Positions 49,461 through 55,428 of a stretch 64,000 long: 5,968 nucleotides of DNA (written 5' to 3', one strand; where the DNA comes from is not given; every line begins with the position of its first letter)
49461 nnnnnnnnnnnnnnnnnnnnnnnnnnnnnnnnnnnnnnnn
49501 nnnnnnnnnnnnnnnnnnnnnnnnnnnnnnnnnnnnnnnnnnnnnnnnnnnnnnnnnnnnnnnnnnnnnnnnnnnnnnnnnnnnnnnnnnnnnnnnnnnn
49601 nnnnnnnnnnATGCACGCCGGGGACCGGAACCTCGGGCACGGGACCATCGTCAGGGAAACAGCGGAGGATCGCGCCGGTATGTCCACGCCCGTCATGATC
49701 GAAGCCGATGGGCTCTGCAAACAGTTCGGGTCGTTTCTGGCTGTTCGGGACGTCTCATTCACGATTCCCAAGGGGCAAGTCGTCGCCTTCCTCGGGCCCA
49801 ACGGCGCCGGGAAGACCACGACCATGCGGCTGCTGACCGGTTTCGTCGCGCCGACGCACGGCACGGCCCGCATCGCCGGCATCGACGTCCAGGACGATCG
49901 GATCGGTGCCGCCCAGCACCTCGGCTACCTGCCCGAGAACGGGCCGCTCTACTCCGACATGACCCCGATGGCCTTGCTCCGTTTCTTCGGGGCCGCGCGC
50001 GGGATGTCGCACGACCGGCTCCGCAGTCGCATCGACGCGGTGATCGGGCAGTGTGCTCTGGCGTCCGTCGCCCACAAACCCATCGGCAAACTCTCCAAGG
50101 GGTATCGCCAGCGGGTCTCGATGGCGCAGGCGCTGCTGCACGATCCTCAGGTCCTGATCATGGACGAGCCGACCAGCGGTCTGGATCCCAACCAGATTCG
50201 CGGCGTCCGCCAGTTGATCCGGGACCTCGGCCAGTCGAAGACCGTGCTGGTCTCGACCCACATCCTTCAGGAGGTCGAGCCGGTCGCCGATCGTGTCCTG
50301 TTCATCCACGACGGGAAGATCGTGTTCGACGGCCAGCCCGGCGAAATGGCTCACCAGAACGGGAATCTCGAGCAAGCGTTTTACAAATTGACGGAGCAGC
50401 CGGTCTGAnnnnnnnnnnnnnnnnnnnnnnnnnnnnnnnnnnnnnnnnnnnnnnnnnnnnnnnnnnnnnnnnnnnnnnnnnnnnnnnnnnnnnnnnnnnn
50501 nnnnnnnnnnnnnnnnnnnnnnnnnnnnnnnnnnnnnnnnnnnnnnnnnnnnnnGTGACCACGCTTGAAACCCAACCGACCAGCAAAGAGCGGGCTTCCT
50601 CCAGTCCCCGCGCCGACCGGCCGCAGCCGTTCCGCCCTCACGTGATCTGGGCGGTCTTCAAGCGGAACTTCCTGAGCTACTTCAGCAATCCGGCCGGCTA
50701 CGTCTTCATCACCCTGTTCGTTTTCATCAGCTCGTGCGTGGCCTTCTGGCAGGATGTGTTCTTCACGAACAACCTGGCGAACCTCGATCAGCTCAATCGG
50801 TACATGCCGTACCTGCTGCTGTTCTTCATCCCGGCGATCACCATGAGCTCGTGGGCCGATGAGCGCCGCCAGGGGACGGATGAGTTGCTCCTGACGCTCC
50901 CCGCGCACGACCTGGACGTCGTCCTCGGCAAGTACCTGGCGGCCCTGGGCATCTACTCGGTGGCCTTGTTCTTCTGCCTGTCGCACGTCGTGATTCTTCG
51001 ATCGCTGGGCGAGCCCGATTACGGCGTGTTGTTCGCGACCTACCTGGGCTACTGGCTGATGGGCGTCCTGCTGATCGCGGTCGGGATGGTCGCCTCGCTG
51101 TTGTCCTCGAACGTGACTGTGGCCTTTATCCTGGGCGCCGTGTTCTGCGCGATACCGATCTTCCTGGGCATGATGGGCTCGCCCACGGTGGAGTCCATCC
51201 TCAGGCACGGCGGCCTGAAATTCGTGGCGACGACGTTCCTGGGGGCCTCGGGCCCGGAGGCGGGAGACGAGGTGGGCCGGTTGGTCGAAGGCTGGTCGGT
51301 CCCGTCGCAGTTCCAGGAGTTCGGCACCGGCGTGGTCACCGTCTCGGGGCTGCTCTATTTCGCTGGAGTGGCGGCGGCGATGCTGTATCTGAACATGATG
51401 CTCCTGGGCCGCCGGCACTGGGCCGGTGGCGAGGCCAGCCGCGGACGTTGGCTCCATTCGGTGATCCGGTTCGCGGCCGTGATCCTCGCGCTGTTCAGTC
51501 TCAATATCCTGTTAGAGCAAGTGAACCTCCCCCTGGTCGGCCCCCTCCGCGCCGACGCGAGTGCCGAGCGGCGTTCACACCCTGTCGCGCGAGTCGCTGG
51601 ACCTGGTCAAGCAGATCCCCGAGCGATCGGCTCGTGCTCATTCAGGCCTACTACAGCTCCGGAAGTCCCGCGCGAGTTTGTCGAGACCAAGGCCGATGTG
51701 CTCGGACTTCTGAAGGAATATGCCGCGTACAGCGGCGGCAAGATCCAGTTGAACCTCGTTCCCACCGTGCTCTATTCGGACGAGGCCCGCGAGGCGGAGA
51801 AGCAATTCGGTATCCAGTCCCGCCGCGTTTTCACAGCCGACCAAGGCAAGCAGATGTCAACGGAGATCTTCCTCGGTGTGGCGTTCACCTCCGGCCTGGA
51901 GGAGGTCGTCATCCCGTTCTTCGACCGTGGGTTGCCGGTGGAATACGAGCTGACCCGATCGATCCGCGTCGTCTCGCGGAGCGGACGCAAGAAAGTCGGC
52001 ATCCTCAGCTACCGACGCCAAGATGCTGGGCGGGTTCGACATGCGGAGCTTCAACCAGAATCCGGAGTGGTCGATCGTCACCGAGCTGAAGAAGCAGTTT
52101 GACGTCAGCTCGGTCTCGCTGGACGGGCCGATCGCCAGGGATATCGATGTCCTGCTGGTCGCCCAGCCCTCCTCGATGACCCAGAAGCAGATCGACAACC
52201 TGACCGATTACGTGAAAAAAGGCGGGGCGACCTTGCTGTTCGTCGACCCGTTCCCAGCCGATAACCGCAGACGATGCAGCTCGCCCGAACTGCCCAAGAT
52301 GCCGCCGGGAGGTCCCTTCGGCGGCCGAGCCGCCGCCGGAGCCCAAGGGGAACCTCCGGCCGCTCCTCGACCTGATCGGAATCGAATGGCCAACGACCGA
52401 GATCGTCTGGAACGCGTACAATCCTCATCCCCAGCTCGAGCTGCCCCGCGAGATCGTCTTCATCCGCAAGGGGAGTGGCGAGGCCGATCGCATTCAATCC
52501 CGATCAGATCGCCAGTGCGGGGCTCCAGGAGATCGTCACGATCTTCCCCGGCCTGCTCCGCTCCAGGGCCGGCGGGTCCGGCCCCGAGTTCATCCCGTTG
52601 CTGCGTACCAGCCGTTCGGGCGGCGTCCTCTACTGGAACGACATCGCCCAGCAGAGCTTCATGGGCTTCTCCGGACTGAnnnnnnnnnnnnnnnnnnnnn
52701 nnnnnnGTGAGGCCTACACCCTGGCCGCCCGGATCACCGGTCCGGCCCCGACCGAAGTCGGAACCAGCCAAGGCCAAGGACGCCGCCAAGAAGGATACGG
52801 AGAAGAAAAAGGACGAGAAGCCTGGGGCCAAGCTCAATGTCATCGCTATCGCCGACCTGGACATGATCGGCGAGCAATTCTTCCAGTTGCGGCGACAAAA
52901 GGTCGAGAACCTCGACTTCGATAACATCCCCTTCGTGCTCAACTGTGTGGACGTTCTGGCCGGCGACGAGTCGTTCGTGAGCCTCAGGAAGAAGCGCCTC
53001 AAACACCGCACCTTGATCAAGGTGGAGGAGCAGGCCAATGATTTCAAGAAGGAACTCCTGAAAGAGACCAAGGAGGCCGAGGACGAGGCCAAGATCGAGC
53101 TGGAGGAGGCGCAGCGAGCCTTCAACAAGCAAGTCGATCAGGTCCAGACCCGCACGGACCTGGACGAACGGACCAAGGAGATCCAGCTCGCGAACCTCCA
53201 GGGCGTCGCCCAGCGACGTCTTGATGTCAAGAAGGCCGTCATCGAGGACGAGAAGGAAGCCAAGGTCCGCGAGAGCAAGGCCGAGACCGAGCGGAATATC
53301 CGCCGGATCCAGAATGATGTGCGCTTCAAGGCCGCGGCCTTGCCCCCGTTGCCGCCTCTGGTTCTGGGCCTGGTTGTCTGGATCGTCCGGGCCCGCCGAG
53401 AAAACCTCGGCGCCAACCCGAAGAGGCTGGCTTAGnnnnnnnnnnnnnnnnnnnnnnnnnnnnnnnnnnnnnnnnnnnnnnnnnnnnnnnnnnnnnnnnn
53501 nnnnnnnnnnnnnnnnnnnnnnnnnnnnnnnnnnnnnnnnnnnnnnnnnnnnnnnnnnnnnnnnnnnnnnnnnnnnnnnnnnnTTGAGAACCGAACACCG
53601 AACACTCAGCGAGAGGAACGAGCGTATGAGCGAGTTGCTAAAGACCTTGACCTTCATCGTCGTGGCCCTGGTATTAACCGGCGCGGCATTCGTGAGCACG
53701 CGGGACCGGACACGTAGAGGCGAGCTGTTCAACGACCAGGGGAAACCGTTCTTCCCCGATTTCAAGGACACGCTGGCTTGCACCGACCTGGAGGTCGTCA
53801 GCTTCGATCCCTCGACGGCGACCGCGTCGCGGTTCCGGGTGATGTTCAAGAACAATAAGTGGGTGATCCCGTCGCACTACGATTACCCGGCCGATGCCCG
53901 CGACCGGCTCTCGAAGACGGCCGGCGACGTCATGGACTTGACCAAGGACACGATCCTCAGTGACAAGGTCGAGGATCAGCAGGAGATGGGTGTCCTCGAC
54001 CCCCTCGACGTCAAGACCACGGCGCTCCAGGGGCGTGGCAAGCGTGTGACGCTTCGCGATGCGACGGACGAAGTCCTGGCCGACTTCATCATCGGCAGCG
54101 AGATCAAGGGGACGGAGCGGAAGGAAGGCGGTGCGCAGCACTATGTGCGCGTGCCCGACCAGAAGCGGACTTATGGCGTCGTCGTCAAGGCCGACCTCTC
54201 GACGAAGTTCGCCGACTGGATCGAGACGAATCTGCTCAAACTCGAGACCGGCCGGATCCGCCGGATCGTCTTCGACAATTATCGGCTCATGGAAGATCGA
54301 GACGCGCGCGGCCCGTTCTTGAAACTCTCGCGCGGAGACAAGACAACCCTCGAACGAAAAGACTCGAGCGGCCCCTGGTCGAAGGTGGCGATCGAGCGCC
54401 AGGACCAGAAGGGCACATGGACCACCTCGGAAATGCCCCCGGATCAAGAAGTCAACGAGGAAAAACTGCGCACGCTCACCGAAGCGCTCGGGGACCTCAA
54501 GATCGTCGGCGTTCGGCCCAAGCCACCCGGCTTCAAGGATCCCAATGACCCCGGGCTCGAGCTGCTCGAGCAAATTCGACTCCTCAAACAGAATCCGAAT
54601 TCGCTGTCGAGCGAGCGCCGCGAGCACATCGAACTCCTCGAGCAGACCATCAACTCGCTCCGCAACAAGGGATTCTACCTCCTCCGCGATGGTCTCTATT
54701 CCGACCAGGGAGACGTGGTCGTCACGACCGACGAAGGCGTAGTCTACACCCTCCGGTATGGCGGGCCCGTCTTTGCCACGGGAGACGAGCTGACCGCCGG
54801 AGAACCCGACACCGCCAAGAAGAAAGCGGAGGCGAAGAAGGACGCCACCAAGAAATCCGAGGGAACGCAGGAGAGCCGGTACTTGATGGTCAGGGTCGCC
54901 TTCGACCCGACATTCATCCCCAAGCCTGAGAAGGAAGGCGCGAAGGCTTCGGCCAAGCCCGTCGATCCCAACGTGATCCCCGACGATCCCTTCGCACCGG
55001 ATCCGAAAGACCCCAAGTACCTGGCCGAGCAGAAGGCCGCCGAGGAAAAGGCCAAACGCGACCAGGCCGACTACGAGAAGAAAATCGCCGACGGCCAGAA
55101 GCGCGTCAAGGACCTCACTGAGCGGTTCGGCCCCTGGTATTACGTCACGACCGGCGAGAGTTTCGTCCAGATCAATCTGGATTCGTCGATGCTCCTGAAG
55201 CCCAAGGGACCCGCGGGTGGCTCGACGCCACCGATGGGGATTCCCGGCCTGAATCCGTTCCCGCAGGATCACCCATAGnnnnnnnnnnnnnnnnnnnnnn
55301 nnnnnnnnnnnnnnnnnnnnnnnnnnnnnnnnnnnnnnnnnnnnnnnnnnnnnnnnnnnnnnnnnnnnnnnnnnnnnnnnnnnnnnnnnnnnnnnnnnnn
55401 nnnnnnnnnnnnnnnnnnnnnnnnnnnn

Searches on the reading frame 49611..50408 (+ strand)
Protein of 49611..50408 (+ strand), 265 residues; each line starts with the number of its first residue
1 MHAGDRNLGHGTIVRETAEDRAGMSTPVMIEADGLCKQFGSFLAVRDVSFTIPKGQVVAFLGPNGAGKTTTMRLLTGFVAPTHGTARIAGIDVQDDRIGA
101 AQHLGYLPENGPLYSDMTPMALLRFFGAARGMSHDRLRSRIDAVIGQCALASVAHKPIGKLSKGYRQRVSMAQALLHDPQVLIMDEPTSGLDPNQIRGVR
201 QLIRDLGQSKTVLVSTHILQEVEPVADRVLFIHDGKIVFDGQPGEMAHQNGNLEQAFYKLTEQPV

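Call 39: find_encoding_contigs(protein=window:49611-50408:+, flank=2000, max_places=4)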
Protein window:49611-50408:+ (265 aa): no gene with exactly this product is on record in the collection.

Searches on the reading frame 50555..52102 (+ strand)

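Call 11: search_protein_families(library=pfam, proteins=[window:50555-52102:+])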
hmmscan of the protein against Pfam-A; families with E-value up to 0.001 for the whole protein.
window:50555-52102:+ (515 aa): 6 families
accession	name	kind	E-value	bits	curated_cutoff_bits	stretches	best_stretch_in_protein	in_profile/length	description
PF23357.1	DUF7088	-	3.5e-12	46.9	27.8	1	369-444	30-104/105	Domain of unknown function (DUF7088)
PF12698.13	ABC2_membrane_3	-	5.7e-09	36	31.6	1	83-217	167-300/347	ABC-2 family transporter protein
PF12679.13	ABC2_membrane_2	-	2.1e-08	34.2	27.2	1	83-212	73-207/283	ABC-2 family transporter protein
PF13346.12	ABC2_membrane_5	-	2.8e-08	34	25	1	85-205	39-161/205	ABC-2 family transporter protein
PF12730.13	ABC2_membrane_4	-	8e-06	26.4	27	1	52-204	21-178/179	ABC-2 family transporter protein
PF01061.29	ABC2_membrane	-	0.00047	20.2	26.9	1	31-205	3-177/211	ABC-2 type transporter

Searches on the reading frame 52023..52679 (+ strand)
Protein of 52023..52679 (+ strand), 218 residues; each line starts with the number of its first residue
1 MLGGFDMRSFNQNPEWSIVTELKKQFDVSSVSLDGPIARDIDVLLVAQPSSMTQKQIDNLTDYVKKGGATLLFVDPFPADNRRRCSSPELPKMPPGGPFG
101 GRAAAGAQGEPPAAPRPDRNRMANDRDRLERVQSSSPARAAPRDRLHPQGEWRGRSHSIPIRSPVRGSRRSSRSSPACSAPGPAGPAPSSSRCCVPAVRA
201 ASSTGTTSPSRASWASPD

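Call 11: search_protein_families(library=pfam, proteins=[window:52023-52679:+])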
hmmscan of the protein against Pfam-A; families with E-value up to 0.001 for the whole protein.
window:52023-52679:+ (218 aa): 2 families
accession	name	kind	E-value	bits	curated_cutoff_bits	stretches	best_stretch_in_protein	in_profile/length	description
PF09822.16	ABC_transp_aux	-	4.1e-18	66.1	34.7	1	11-82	14-88/288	ABC-type uncharacterized transport system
PF14258.12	DUF4350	-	1e-05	26.3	30.4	1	43-123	40-112/181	Domain of unknown function (DUF4350)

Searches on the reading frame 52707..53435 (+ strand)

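Call 11: search_protein_families(library=pfam, proteins=[window:52707-53435:+])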
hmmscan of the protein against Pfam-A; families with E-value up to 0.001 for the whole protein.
window:52707-53435:+ (242 aa): 1 family
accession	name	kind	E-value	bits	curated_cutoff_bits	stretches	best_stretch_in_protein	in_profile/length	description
PF09822.16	ABC_transp_aux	-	0.00066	19.4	34.7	1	27-80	234-288/288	ABC-type uncharacterized transport system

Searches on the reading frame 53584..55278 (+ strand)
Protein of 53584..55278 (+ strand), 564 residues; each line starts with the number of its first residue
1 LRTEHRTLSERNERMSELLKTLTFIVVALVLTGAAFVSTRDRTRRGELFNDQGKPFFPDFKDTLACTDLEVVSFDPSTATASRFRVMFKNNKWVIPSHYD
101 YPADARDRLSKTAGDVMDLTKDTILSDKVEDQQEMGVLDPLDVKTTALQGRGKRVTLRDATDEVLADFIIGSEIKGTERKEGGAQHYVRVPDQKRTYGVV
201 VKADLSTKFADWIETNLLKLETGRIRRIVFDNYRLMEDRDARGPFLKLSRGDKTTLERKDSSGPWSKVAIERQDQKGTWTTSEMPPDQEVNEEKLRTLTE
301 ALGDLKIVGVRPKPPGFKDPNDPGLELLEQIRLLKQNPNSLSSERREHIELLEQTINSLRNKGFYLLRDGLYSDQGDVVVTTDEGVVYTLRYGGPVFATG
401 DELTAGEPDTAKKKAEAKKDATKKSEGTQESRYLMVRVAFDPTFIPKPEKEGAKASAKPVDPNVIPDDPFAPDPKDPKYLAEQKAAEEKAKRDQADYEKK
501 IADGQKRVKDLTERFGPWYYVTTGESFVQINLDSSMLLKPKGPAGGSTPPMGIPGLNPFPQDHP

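Call 11: search_protein_families(library=pfam, proteins=[window:53584-55278:+])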
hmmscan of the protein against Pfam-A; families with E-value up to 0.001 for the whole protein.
window:53584-55278:+ (564 aa): 1 family
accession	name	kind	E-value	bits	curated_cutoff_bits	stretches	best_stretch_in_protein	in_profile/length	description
PF14238.11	DUF4340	-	1.1e-16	62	25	1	93-311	1-168/183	Domain of unknown function (DUF4340)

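Call 50: find_homologous_proteins(query=window:53584-55278:+, max_evalue=1e-20)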
Query window:53584-55278:+ (564 aa): 1524 proteins with E <= 1e-20 among 8000 candidates; the best 120 are listed.
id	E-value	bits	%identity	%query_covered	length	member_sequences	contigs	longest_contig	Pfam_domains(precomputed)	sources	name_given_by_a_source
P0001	6.2e-283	958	77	98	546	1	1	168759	PF14238.12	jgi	jgi:hypothetical protein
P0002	1.5e-279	946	77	98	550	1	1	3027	PF14238.12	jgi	jgi:hypothetical protein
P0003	1.4e-250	851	70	95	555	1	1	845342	PF14238.12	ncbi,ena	-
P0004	5.2e-245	832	70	98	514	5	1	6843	PF14238.12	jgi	jgi:hypothetical protein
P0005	2.4e-244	830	70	98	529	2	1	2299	PF14238.12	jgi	jgi:hypothetical protein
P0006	1.9e-239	814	71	94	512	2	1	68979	PF14238.12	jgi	jgi:hypothetical protein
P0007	2.0e-237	807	69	98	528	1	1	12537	PF14238.12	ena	-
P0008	2.6e-232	791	66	98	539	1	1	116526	PF14238.12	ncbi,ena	-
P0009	8.0e-228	776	68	95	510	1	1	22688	PF14238.12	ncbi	ncbi:MAG: DUF4340 domain-containing protein, partial [Isosphaeraceae bacterium]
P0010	1.3e-224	765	67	95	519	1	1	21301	PF14238.12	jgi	jgi:hypothetical protein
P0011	7.2e-222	756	68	95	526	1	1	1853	PF14238.12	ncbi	-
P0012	5.5e-221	753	67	95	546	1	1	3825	PF14238.12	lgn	-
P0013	1.3e-219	749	65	93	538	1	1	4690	PF14238.12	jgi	jgi:hypothetical protein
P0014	2.2e-219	748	67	93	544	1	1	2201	PF14238.12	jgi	jgi:hypothetical protein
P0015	7.1e-219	746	65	93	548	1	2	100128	PF14238.12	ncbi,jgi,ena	jgi:hypothetical protein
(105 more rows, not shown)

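Call 51: find_encoding_contigs(protein=P0001, flank=5000, max_places=2)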
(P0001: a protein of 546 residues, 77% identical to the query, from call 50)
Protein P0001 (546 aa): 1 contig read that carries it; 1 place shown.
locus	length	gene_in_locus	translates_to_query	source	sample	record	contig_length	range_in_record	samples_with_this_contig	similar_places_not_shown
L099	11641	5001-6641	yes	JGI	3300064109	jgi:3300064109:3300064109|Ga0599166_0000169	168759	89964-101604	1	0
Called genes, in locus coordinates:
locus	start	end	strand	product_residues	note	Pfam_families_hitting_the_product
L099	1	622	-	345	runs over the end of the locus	PF01408:GFO_IDH_MocA, PF02894:GFO_IDH_MocA_C, PF22725:GFO_IDH_MocA_C3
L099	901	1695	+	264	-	PF00005:ABC_tran, PF13304:AAA_21 (weak)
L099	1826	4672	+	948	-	PF12679:ABC2_membrane_2 (weak), PF12698:ABC2_membrane_3, PF13346:ABC2_membrane_5, PF23357:DUF7088, PF09822:ABC_transp_aux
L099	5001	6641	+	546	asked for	PF14238:DUF4340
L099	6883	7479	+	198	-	PF01842:ACT, PF13291:ACT_4 (faint), PF22629:ACT_AHAS_ss, PF13710:ACT_5, PF10369:ALS_ss_C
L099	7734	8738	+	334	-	PF02826:2-Hacid_dh_C (weak), PF03446:NAD_binding_2 (weak), PF07991:KARI_N, PF01450:KARI_C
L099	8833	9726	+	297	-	PF01618:MotA_ExbB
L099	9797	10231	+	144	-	PF02472:ExbD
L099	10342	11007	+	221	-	PF09335:VTT_dom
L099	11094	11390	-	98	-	PF02604:PhdYeFM_antitox (weak)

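Call 52: find_encoding_contigs(protein=P0003, flank=5000, max_places=2)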
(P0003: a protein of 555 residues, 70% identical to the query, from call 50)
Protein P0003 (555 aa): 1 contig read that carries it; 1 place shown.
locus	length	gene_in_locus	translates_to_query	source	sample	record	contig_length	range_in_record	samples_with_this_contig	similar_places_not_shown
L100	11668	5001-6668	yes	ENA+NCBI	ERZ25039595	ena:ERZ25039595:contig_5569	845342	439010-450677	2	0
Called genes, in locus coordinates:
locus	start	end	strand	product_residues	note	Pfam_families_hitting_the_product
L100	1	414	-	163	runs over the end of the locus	PF01408:GFO_IDH_MocA, PF03435:Sacchrp_dh_NADP (faint), PF03447:NAD_binding_3 (weak)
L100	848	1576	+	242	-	PF00005:ABC_tran, PF13304:AAA_21 (weak)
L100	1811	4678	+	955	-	PF12679:ABC2_membrane_2 (weak), PF12730:ABC2_membrane_4 (weak), PF12698:ABC2_membrane_3, PF13346:ABC2_membrane_5, PF23357:DUF7088, PF09822:ABC_transp_aux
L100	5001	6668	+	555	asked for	PF14238:DUF4340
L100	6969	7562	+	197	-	PF01842:ACT, PF13291:ACT_4 (weak), PF22629:ACT_AHAS_ss, PF13710:ACT_5, PF10369:ALS_ss_C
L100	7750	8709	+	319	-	PF02826:2-Hacid_dh_C (weak), PF03446:NAD_binding_2 (weak), PF07991:KARI_N, PF01450:KARI_C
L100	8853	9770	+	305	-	PF01618:MotA_ExbB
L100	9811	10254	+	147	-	PF02472:ExbD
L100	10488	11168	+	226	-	PF09335:VTT_dom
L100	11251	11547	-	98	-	PF02604:PhdYeFM_antitox (weak)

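Call 53: find_encoding_contigs(protein=P0006, flank=5000, max_places=2)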
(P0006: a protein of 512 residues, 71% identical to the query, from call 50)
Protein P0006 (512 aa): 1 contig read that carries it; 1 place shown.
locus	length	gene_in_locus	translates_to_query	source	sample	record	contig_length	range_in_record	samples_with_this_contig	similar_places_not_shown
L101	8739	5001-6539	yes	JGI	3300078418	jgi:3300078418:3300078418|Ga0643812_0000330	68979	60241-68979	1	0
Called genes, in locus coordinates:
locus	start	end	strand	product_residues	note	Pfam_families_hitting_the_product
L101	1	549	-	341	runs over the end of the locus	PF01408:GFO_IDH_MocA, PF02894:GFO_IDH_MocA_C, PF22725:GFO_IDH_MocA_C3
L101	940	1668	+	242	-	PF00005:ABC_tran, PF13304:AAA_21 (weak)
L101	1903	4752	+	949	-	PF12730:ABC2_membrane_4 (faint), PF12698:ABC2_membrane_3 (weak), PF13346:ABC2_membrane_5, PF23357:DUF7088, PF09822:ABC_transp_aux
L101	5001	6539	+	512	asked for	PF14238:DUF4340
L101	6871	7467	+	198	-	PF01842:ACT, PF13291:ACT_4 (faint), PF22629:ACT_AHAS_ss, PF13710:ACT_5, PF10369:ALS_ss_C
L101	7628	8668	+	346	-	PF02826:2-Hacid_dh_C (weak), PF03446:NAD_binding_2 (weak), PF07991:KARI_N, PF01450:KARI_C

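Call 54: find_encoding_contigs(protein=P0008, flank=5000, max_places=2)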
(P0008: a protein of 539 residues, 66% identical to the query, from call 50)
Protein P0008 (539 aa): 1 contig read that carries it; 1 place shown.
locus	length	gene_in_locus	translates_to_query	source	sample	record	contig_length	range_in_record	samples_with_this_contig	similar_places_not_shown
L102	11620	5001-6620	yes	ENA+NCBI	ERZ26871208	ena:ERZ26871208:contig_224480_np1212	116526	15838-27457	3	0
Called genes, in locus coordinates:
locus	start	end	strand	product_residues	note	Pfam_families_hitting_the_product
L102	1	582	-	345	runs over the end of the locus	PF01408:GFO_IDH_MocA, PF03435:Sacchrp_dh_NADP (faint), PF02894:GFO_IDH_MocA_C, PF22725:GFO_IDH_MocA_C3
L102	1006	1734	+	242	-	PF00005:ABC_tran, PF13304:AAA_21 (weak)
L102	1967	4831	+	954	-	PF12679:ABC2_membrane_2 (weak), PF12698:ABC2_membrane_3 (weak), PF13346:ABC2_membrane_5 (weak), PF23357:DUF7088, PF09822:ABC_transp_aux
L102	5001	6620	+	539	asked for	PF14238:DUF4340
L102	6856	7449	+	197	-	PF01842:ACT, PF13291:ACT_4 (weak), PF22629:ACT_AHAS_ss, PF13710:ACT_5, PF10369:ALS_ss_C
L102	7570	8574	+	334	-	PF02826:2-Hacid_dh_C (weak), PF07991:KARI_N, PF01450:KARI_C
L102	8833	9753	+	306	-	PF01618:MotA_ExbB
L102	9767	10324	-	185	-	-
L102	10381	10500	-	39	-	-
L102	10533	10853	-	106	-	-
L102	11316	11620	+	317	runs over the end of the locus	PF01926:MMR_HSR1, PF00350:Dynamin_N (faint), PF00009:GTP_EFTU (weak), PF01926:MMR_HSR1, PF02421:FeoB_N (weak)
